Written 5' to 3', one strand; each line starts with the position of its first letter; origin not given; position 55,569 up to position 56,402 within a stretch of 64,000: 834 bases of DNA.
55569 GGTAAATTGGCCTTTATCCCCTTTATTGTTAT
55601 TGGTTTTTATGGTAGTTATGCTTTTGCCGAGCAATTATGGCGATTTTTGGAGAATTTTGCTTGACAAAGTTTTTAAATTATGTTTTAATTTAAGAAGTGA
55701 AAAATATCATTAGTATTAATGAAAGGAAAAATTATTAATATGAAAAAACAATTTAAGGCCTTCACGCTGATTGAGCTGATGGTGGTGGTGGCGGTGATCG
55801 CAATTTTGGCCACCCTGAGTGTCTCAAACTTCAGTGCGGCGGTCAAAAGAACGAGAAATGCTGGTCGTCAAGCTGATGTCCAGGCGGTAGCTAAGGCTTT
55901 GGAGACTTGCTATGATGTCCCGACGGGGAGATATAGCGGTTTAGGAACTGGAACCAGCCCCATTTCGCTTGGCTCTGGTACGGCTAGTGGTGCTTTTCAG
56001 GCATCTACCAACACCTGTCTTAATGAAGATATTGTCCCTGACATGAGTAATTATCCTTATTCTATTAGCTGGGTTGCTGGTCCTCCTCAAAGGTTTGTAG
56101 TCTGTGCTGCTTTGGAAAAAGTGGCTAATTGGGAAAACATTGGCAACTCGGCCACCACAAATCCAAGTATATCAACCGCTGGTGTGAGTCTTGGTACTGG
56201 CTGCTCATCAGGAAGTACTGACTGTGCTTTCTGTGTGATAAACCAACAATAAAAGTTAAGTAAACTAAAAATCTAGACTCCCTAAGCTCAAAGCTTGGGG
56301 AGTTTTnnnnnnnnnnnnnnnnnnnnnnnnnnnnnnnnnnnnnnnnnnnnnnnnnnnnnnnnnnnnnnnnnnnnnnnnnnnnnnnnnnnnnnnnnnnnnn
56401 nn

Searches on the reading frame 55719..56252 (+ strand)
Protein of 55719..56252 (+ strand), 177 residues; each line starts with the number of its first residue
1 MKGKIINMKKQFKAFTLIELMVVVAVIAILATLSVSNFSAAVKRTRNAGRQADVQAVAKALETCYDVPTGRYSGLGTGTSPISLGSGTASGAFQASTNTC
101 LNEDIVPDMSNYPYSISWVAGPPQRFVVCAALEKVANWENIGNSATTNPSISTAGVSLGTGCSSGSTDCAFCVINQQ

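Call 8: search_protein_families(library=pfam, proteins=[window:55719-56252:+])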
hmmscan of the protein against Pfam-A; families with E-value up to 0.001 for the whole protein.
window:55719-56252:+ (177 aa): 1 family
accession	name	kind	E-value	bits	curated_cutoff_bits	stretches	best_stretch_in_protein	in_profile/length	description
PF07963.17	N_methyl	-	1.7e-07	31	21.2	1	10-33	2-25/27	Prokaryotic N-terminal methylation motif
